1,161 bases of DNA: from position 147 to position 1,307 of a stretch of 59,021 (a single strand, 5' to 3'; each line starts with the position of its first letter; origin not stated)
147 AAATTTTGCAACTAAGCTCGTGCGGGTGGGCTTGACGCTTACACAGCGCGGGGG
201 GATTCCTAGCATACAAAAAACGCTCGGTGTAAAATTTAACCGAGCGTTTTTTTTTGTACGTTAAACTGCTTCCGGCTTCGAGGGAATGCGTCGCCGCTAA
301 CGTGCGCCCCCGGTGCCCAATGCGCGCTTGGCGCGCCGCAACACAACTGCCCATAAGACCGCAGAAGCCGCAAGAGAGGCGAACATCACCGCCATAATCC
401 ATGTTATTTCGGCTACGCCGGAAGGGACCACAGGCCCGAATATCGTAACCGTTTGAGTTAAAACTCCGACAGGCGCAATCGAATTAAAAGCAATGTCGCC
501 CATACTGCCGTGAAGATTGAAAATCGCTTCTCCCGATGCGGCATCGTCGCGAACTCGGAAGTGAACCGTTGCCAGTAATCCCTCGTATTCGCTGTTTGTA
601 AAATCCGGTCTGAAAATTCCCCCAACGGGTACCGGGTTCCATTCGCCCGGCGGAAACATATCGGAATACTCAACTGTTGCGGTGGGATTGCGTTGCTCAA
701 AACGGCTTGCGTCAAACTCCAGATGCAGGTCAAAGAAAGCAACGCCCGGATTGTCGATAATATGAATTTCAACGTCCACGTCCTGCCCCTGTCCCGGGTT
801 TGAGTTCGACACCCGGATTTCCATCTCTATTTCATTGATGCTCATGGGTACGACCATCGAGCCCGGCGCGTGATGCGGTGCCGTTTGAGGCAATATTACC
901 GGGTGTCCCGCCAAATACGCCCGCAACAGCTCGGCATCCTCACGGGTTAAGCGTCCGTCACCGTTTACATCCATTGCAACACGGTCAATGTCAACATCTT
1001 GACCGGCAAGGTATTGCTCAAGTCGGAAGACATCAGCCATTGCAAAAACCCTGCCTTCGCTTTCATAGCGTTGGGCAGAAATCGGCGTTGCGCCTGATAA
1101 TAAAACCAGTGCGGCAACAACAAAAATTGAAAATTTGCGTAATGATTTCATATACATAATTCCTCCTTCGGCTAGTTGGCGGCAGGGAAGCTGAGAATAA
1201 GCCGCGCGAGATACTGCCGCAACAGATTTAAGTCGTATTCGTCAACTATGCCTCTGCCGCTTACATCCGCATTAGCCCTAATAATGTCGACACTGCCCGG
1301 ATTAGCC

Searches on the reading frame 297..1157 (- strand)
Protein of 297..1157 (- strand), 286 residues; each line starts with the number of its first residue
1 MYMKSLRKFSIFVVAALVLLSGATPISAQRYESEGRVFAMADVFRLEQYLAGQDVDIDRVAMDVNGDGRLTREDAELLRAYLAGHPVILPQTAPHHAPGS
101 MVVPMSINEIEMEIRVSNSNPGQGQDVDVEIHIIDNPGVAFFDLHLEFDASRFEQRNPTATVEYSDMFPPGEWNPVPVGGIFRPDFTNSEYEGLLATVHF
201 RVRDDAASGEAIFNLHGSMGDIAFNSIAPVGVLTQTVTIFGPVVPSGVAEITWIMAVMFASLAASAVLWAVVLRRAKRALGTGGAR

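Call 13: search_protein_families(library=pfam, proteins=[window:297-1157:-])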
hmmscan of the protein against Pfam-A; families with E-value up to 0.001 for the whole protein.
window:297-1157:- (286 aa): 1 family
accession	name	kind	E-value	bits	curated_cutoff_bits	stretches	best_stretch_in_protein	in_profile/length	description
PF00404.24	Dockerin_1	-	6.5e-07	29.9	22.9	1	41-82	13-56/57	Dockerin type I domain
